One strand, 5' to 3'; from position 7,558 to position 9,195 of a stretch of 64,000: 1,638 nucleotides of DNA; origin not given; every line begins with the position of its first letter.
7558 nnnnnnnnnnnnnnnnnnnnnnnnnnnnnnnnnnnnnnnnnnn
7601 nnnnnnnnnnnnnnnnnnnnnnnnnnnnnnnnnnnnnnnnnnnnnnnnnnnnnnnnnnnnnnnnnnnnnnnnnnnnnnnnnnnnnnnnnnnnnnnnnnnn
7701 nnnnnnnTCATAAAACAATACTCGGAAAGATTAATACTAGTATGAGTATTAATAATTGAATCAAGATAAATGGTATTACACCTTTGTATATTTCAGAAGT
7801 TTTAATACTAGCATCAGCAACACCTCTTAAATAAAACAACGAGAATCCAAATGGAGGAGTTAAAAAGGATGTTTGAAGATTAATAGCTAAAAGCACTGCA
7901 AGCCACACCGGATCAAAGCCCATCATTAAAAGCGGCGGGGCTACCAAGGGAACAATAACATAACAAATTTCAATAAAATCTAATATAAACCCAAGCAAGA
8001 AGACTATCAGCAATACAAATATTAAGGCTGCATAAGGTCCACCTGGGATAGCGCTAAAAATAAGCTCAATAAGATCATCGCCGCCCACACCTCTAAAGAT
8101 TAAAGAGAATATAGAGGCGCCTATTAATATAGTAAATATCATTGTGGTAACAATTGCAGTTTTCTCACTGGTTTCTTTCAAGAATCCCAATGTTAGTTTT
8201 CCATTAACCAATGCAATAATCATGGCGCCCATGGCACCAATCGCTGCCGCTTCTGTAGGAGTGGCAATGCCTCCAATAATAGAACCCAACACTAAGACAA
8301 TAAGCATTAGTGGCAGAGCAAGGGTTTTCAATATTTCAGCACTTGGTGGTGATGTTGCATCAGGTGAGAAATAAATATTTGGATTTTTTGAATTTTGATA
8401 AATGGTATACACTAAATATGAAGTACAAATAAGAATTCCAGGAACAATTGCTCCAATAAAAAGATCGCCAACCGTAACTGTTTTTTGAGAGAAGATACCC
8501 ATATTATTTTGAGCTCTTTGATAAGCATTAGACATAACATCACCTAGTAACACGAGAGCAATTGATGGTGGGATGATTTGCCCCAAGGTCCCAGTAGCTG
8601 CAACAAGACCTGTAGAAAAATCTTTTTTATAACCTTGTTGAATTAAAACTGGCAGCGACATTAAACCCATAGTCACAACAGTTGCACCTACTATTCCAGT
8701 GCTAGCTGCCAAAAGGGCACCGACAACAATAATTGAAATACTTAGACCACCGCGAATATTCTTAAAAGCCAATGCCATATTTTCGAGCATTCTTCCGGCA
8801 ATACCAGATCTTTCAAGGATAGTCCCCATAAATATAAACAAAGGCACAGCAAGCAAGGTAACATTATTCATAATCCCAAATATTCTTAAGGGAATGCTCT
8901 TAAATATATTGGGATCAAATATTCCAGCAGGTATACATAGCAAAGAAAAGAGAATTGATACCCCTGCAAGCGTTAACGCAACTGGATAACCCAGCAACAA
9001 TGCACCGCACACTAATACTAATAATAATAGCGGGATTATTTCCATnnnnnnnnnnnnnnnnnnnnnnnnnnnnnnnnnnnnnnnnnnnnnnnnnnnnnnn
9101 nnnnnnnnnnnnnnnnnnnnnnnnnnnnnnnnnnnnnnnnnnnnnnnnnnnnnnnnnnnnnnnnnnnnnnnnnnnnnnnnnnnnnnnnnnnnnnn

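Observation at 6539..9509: PNGase F-like lipoprotein translationally coupled to TRAP permease genes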

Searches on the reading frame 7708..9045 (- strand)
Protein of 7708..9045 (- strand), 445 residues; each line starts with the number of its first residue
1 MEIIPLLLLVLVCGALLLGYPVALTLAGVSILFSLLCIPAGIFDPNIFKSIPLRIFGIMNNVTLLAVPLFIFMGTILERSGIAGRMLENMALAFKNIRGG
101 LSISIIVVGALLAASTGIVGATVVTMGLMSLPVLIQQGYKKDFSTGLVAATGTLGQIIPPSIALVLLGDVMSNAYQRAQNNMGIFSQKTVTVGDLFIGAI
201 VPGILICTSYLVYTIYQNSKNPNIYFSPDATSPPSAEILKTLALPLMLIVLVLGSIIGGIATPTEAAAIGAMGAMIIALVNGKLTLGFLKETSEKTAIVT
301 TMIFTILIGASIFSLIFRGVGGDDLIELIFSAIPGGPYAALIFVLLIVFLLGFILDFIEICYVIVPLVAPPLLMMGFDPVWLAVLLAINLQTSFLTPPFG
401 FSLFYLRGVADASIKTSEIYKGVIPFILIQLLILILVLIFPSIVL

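Call 3: search_protein_families(library=pfam, proteins=[window:7708-9045:-], max_evalue=0.01)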
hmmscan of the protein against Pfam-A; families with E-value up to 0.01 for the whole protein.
window:7708-9045:- (445 aa): 1 family
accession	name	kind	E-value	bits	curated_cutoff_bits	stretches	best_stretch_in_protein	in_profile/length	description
PF06808.19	DctM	-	1.5e-76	258.3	23.8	1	10-443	2-413/413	Tripartite ATP-independent periplasmic transporter, DctM component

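Call 4: search_protein_families(library=ncbifam, proteins=[window:7708-9045:-], max_evalue=0.01)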
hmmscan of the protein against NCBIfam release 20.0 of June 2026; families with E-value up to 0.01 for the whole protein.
window:7708-9045:- (445 aa): 3 families
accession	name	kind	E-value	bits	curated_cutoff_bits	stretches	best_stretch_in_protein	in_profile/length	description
TIGR00786.1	dctM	subfamily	7.2e-91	304.9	268.45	1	19-444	1-401/405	TRAP transporter large permease subunit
NF011634.1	PRK15060.1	equivalog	5.5e-25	88.3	800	1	6-444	4-417/425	2,3-diketo-L-gulonate TRAP transporter large permease YiaN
TIGR02123.1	TRAP_fused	subfamily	4.4e-12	45.5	320.65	1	55-417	159-511/615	TRAP transporter fused permease subunit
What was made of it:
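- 7708..9045 (-): dctM, TRAP large permease subunit. PF06808 at 1.5e-76; TIGR00786 at 304.9 bits, above its cutoff (calls 3, 4).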

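Call 30: find_homologous_proteins(query=window:7708-9045:-, max_evalue=1e-30)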
Query window:7708-9045:- (445 aa): 8000 proteins with E <= 1e-30 among 8000 candidates; the best 120 are listed.
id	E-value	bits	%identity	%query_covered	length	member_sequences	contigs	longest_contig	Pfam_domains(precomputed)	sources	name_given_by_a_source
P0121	3.6e-266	901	100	100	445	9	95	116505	PF06808.19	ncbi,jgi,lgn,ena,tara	tara:strand:- start:1171 stop:2508 length:1338 start_codon:yes stop_codon:yes gene_type:complete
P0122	1.2e-254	863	96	100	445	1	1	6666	PF06808.19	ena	-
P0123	1.6e-254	863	96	100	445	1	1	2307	PF06808.19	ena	-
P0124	1.7e-254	863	96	100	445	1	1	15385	PF06808.19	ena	-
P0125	1.8e-254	863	96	100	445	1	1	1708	PF06808.19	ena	-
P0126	2.5e-254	862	96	100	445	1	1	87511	PF06808.19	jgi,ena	-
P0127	2.5e-254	862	96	100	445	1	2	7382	PF06808.19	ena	-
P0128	2.6e-254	862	96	100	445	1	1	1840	PF06808.19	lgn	-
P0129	3.2e-254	862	96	100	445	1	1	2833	PF06808.19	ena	-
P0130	3.2e-254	862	96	100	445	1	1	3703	PF06808.19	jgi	jgi:tripartite ATP-independent transporter DctM subunit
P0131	3.9e-254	861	95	100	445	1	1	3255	PF06808.19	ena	-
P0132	4.1e-254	861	96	100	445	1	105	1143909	PF06808.19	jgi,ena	jgi:tripartite ATP-independent transporter DctM subunit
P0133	4.7e-254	861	95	100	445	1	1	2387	PF06808.19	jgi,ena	-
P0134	4.8e-254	861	96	100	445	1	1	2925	PF06808.19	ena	-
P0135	5.1e-254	861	96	100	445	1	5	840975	PF06808.19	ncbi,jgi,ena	jgi:tripartite ATP-independent transporter DctM subunit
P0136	5.6e-254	861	95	100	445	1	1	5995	PF06808.19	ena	-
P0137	5.7e-254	861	95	100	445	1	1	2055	PF06808.19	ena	-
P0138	5.7e-254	861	95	100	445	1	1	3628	PF06808.19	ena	-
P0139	6.2e-254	861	95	100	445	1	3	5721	PF06808.19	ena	-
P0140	7.4e-254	861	95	100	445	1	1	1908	PF06808.19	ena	-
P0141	7.5e-254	861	95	100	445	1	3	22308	PF06808.19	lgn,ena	-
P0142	9.1e-254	860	95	100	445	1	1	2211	PF06808.19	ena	-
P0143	9.9e-254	860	95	100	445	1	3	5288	PF06808.19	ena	-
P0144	1.1e-253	860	95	100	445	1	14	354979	PF06808.19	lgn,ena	-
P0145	1.2e-253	860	95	100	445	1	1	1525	PF06808.19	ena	-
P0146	1.3e-253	860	96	100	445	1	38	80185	PF06808.19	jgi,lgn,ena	-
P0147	1.4e-253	860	95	100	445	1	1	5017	PF06808.19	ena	-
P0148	1.4e-253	860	95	100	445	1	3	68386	PF06808.19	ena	-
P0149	1.4e-253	860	95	100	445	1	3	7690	PF06808.19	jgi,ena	jgi:tripartite ATP-independent transporter DctM subunit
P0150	1.4e-253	860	95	100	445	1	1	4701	PF06808.19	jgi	jgi:tripartite ATP-independent transporter DctM subunit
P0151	1.4e-253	860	95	100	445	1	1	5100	PF06808.19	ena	-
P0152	1.5e-253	860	95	100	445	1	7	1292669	PF06808.19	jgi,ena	jgi:tripartite ATP-independent transporter DctM subunit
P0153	1.5e-253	859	95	100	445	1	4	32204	PF06808.19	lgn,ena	-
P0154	1.6e-253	859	96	100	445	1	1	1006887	PF06808.19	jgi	jgi:tripartite ATP-independent transporter DctM subunit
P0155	1.6e-253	859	95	100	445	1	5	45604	PF06808.19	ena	-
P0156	1.6e-253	859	95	100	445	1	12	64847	PF06808.19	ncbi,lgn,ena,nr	ncbi:MAG: TRAP transporter large permease subunit [SAR86 cluster bacterium]|nr:TRAP transporter larg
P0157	1.7e-253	859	95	100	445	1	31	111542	PF06808.19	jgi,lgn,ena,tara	jgi:tripartite ATP-independent transporter DctM subunit|tara:strand:- start:65 stop:1402 length:1338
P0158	1.7e-253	859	95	100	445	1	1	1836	PF06808.19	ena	-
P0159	1.8e-253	859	95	100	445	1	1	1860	PF06808.19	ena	-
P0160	1.8e-253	859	95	100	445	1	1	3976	PF06808.19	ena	-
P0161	1.9e-253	859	95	100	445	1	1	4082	PF06808.19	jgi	jgi:tripartite ATP-independent transporter DctM subunit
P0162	2.0e-253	859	95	100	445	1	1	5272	PF06808.19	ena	-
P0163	2.1e-253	859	95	100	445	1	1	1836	PF06808.19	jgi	jgi:tripartite ATP-independent transporter DctM subunit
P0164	2.1e-253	859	95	100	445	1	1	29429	PF06808.19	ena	-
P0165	2.1e-253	859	95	100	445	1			PF06808.19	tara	tara:strand:- start:423 stop:1760 length:1338 start_codon:yes stop_codon:yes gene_type:complete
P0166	2.2e-253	859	95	100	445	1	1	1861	PF06808.19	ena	-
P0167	2.3e-253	859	95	100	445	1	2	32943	PF06808.19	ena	-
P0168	2.5e-253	859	95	100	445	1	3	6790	PF06808.19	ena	-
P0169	2.7e-253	859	95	100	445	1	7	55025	PF06808.19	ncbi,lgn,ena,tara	tara:strand:- start:256 stop:1593 length:1338 start_codon:yes stop_codon:yes gene_type:complete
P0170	2.8e-253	859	95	100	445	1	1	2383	PF06808.19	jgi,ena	-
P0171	2.9e-253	859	95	100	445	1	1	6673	PF06808.19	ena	-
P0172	3.0e-253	859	95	100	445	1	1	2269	PF06808.19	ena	-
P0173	3.2e-253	858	95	100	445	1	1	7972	PF06808.19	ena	-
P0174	3.4e-253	858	95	100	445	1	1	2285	PF06808.19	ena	-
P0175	3.4e-253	858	95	100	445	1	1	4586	PF06808.19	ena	-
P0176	3.6e-253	858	95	100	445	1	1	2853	PF06808.19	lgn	-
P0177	3.6e-253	858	95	100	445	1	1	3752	PF06808.19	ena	-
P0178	3.7e-253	858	95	100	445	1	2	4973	PF06808.19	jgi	jgi:tripartite ATP-independent transporter DctM subunit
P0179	3.9e-253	858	95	100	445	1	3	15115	PF06808.19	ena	-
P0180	3.9e-253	858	95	100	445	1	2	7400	PF06808.19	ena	-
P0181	4.0e-253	858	95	100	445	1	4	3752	PF06808.19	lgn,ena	-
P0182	4.1e-253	858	95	100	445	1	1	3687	PF06808.19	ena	-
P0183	4.2e-253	858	95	100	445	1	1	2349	PF06808.19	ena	-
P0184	4.3e-253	858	95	100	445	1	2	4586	PF06808.19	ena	-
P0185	4.4e-253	858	95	100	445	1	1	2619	PF06808.19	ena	-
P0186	4.5e-253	858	95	100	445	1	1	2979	PF06808.19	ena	-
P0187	4.6e-253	858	95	100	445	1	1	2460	PF06808.19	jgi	jgi:tripartite ATP-independent transporter DctM subunit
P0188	4.9e-253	858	95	100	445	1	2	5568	PF06808.19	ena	-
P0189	4.9e-253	858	95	100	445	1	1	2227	PF06808.19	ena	-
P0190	5.0e-253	858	95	100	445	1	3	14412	PF06808.19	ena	-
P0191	5.0e-253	858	95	100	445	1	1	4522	PF06808.19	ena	-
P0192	5.4e-253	858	95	100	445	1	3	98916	PF06808.19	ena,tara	tara:strand:- start:5643 stop:6980 length:1338 start_codon:yes stop_codon:yes gene_type:complete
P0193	5.4e-253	858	95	100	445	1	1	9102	PF06808.19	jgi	-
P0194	5.5e-253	858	95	100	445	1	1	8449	PF06808.19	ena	-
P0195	5.6e-253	858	95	100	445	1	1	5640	PF06808.19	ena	-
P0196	5.9e-253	858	95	100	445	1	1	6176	PF06808.19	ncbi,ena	-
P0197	5.9e-253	858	95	100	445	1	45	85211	PF06808.19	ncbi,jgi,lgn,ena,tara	tara:strand:+ start:1359 stop:2696 length:1338 start_codon:yes stop_codon:yes gene_type:complete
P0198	5.9e-253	858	95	100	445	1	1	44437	PF06808.19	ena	-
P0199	6.0e-253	858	95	100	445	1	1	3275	PF06808.19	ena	-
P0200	6.1e-253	858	95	100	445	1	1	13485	PF06808.19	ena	-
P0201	6.9e-253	857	95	100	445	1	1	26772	PF06808.19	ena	-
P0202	7.0e-253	857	95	100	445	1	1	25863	PF06808.19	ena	-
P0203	7.0e-253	857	95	100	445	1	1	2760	PF06808.19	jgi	jgi:tripartite ATP-independent transporter DctM subunit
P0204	7.1e-253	857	95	100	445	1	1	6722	PF06808.19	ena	-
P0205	7.3e-253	857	95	100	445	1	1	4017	PF06808.19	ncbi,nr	ncbi:MAG: TRAP transporter large permease subunit [SAR86 cluster bacterium]|nr:TRAP transporter larg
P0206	7.5e-253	857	95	100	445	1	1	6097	PF06808.19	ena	-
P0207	7.9e-253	857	95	100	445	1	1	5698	PF06808.19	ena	-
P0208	8.2e-253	857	95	100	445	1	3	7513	PF06808.19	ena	-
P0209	8.2e-253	857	95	100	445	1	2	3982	PF06808.19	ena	-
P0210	8.5e-253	857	95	100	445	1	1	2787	PF06808.19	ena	-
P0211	9.5e-253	857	95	100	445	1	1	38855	PF06808.19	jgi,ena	jgi:tripartite ATP-independent transporter DctM subunit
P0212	9.6e-253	857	94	100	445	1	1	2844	PF06808.19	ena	-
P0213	1.0e-252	857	95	100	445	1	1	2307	PF06808.19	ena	-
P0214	1.0e-252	857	95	100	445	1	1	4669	PF06808.19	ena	-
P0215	1.0e-252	857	95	100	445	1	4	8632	PF06808.19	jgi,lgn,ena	-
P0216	1.1e-252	857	95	100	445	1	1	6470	PF06808.19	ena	-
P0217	1.2e-252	857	95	100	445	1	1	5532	PF06808.19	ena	-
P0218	1.2e-252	857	95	100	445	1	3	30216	PF06808.19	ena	-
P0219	1.3e-252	856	94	100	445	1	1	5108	PF06808.19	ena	-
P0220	1.3e-252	856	95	100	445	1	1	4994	PF06808.19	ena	-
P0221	1.3e-252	856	95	100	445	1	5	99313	PF06808.19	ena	-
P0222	1.5e-252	856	95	100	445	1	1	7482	PF06808.19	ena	-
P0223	1.5e-252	856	94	100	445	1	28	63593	PF06808.19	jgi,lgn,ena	-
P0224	1.5e-252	856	95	100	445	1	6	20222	PF06808.19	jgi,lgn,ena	jgi:tripartite ATP-independent transporter DctM subunit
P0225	1.5e-252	856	95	100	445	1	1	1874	PF06808.19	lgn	-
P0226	1.7e-252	856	95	100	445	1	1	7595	PF06808.19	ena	-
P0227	1.7e-252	856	95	100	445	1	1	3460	PF06808.19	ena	-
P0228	1.8e-252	856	94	100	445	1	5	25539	PF06808.19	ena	-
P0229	1.9e-252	856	94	100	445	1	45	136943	PF06808.19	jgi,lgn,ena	-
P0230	2.0e-252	856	95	100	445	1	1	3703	PF06808.19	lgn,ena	-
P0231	2.0e-252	856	94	100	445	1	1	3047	PF06808.19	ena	-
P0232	2.0e-252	856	95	100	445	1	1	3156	PF06808.19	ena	-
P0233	2.3e-252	856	95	100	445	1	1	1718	PF06808.19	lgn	-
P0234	2.3e-252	856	95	100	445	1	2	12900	PF06808.19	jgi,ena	jgi:tripartite ATP-independent transporter DctM subunit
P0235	2.7e-252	855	94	100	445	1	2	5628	PF06808.19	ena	-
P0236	2.8e-252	855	94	100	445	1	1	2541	PF06808.19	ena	-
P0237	2.9e-252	855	95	100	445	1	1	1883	PF06808.19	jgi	jgi:tripartite ATP-independent transporter DctM subunit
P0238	2.9e-252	855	94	100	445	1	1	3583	PF06808.19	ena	-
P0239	3.0e-252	855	94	100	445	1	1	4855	PF06808.19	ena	-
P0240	3.2e-252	855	94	100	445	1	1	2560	PF06808.19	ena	-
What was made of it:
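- Tried and rejected: Homologue search with DctM was saturated by 94-100% identical SAR86 sequences (call 30).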

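Call 32: search_dna_similar(query=window:7708-9045:-, collection=plasmids, mode=protein, max_rows=15)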
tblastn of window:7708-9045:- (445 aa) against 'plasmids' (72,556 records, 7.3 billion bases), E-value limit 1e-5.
Records with a match: 1240; places in all: 2698; records where one place covers at least 80% of the query: 603.
Best place of each record, by identity: <60% 1240.
By first word of the organism name: Rhizobium 152; Sinorhizobium 152; Pseudosulfitobacter 85; Sulfitobacter 68; Paracoccus 67; Agrobacterium 55; Leisingera 44; Azospirillum 44; Phaeobacter 37; Thermus 31; and 156 more.
By predicted mobility (MOB-suite, as given by PLSDB): non-mobilizable 790; conjugative 294; mobilizable 156.
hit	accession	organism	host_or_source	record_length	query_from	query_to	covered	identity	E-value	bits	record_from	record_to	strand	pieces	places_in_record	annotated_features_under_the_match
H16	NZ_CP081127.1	Sulfitobacter sp. W002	-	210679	20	423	91%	53.5%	1e-104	348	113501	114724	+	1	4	TRAP transporter large permease subunit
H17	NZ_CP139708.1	Sulfitobacter sp. OXR-159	Bacterial Culture,hydrothermal vent ...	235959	20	423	91%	53.5%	1e-104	348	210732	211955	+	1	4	TRAP transporter large permease subunit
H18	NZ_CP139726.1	Sulfitobacter faviae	Bacterial Culture,hydrothermal vent ...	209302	20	423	91%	53.3%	2e-104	347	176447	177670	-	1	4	TRAP transporter large permease subunit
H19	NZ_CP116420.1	Sulfitobacter faviae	Hexacorallia,culture,Cold water coral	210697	20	423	91%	53.3%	2e-104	347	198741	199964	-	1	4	TRAP transporter large permease subunit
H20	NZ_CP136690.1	Sulfitobacter sp. LC.270.F.C4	Macrocystis pyrifera gametophyte,Whole ...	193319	20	423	91%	53.0%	2e-104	347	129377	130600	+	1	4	TRAP transporter large permease subunit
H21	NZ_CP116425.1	Sulfitobacter faviae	Hexacorallia,culture,Cold water coral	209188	20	423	91%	53.0%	5e-104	346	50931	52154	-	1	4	TRAP transporter large permease subunit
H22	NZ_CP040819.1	Paroceanicella profunda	Cell culture,Deep seawater from Mariana ...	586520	20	423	91%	53.0%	2e-96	324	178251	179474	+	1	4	TRAP transporter large permease subunit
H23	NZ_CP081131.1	Sulfitobacter sp. W074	-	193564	20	423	91%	52.8%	3e-104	347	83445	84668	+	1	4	TRAP transporter large permease subunit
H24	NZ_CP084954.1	Sulfitobacter indolifex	cell culture,Seawater from the North ...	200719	20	423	91%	52.8%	5e-104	346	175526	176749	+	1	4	TRAP transporter large permease subunit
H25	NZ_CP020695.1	Sulfitobacter sp. D7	calanoid copepod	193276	20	423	91%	52.8%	6e-104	346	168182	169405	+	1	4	TRAP transporter large permease subunit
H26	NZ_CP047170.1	Ponticoccus alexandrii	surface sea water,shallow sea, symbosis ...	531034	20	423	91%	52.8%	5e-101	337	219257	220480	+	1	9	TRAP transporter large permease subunit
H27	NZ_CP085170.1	Sulfitobacter sp. DSM 110093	cell culture,Sediment from the Channel ...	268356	20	423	91%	52.5%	4e-104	346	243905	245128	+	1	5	TRAP transporter large permease subunit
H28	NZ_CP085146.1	Sulfitobacter dubius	cell culture,Sediment from the Channel ...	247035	20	423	91%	52.5%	7e-104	346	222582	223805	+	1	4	TRAP transporter large permease subunit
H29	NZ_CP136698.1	Sulfitobacter dubius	Macrocystis pyrifera gametophyte,Whole ...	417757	20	423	91%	52.5%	7e-104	346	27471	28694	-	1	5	TRAP transporter large permease subunit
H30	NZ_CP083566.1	Sulfitobacter sp. W027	-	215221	20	423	91%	52.2%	3e-104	347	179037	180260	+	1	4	TRAP transporter large permease subunit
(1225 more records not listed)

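Call 34: get_annotated_region(hit=H16, flank=5000)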
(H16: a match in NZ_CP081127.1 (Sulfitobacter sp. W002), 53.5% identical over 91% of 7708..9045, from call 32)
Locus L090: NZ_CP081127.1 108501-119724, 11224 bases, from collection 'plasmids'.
description: Sulfitobacter sp. W002 plasmid unnamed1, complete sequence
organism: Sulfitobacter sp. W002 (NCBI taxid 2867024)
taxonomy: Bacteria; Pseudomonadota; Alphaproteobacteria; Rhodobacterales; Roseobacteraceae; Sulfitobacter; Sulfitobacter sp. W002
host: -; source: -; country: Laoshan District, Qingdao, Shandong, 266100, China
typing (MOB-suite, as given by PLSDB): non-mobilizable
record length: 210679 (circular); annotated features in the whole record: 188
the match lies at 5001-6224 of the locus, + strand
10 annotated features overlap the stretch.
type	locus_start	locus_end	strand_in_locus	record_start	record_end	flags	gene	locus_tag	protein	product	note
CDS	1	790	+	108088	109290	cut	-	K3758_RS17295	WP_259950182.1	methionine gamma-lyase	GO:0019346 - transsulfuration [Evidence IEA]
CDS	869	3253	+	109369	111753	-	-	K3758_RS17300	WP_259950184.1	1-deoxy-D-xylulose-5-phosphate synthase N-terminal domain-containing protein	GO:0016114 - terpenoid biosynthetic process [Evidence IEA]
CDS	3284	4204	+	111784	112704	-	-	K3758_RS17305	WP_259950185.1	isoaspartyl peptidase/L-asparaginase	-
CDS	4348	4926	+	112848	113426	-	-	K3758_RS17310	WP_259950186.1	TRAP transporter small permease subunit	-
CDS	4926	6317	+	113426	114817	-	-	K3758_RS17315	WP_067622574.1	TRAP transporter large permease subunit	GO:0015740 - C4-dicarboxylate transport [Evidence IEA]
CDS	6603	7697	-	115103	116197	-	-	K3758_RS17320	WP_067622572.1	TRAP transporter substrate-binding protein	-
CDS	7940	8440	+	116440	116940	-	-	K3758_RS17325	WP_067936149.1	TRAP transporter small permease subunit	-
CDS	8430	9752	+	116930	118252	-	-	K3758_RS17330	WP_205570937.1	TRAP transporter large permease subunit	GO:0015740 - C4-dicarboxylate transport [Evidence IEA]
CDS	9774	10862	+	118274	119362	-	dctP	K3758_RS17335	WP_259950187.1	TRAP transporter substrate-binding protein DctP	GO:0055085 - transmembrane transport [Evidence IEA]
CDS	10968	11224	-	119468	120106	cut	parA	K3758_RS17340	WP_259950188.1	ParA family partition ATPase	-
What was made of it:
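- One suggestive parallel: in a Sulfitobacter plasmid, the closest DctQM homologue is preceded by an isoaspartyl peptidase/L-asparaginase gene (call 34).
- Tried and rejected: The Asparaginase_2 gene upstream of Sulfitobacter dctQM (call 34) was considered as independent support for a functional link.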

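Call 50: get_annotated_region(hit=H22, flank=4000)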
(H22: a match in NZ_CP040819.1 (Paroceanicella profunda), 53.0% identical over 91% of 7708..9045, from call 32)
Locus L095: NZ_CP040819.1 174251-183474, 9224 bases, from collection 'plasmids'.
description: Paroceanicella profunda strain D4M1 plasmid pD4M1A, complete sequence
organism: Paroceanicella profunda (NCBI taxid 2579971)
taxonomy: Bacteria; Pseudomonadota; Alphaproteobacteria; Rhodobacterales; Paracoccaceae; Paroceanicella; Paroceanicella profunda
host: -; source: Cell culture,Deep seawater from Mariana Trench; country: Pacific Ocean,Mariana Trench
typing (MOB-suite, as given by PLSDB): non-mobilizable; replicon rep_cluster_361
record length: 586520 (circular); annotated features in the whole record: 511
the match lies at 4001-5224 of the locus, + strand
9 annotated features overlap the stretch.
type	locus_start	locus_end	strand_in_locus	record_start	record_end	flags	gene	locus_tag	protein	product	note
CDS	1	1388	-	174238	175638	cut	-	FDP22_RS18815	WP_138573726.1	nucleobase:cation symporter-2 family protein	-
CDS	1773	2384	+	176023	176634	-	-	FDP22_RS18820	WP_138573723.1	YitT family protein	-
CDS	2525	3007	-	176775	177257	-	-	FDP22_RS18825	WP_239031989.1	MarR family transcriptional regulator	GO:0006355 - regulation of DNA-templated transcription [Evidence IEA]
CDS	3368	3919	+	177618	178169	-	-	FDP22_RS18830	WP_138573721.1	TRAP transporter small permease subunit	-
CDS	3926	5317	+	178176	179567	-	-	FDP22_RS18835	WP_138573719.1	TRAP transporter large permease subunit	GO:0015740 - C4-dicarboxylate transport [Evidence IEA]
CDS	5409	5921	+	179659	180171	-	-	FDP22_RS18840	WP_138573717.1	hypothetical protein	-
CDS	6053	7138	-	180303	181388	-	-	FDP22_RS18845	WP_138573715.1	TRAP transporter substrate-binding protein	-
CDS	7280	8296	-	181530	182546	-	-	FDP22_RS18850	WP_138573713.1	LacI family DNA-binding transcriptional regulator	-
CDS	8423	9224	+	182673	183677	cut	-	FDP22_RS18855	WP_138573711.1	TRAP transporter substrate-binding protein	-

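Call 51: get_annotated_region(hit=H26, flank=4000)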
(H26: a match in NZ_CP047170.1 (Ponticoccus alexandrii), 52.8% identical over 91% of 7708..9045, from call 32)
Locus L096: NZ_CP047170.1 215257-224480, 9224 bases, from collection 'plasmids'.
description: Ponticoccus alexandrii strain C31 plasmid p-SCP4, complete sequence
organism: Ponticoccus alexandrii (NCBI taxid 1943633)
taxonomy: Bacteria; Pseudomonadota; Alphaproteobacteria; Rhodobacterales; Roseobacteraceae; Ponticoccus; Ponticoccus alexandrii
host: -; source: surface sea water,shallow sea, symbosis with harmful algal bloom algae; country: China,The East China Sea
typing (MOB-suite, as given by PLSDB): non-mobilizable; replicon rep_cluster_361,rep_cluster_610
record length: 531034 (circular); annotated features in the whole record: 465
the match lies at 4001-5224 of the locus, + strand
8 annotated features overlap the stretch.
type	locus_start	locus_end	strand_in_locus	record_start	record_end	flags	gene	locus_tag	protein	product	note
CDS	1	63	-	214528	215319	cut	istB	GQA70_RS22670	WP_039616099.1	IS21-like element helper ATPase IstB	-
CDS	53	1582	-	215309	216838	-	istA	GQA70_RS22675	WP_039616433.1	IS21 family transposase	-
CDS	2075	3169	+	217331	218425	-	-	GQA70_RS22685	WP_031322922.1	TRAP transporter substrate-binding protein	-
CDS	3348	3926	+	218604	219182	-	-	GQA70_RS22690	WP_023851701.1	TRAP transporter small permease subunit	-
CDS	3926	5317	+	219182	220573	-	-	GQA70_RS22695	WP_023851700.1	TRAP transporter large permease subunit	GO:0015740 - C4-dicarboxylate transport [Evidence IEA]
CDS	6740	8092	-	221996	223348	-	-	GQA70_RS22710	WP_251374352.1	TolC family protein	GO:0055085 - transmembrane transport [Evidence IEA]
CDS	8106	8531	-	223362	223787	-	-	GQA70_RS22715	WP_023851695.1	outer membrane protein assembly factor BamE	-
CDS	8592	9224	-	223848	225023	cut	-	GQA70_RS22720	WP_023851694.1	HlyD family efflux transporter periplasmic adaptor subunit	-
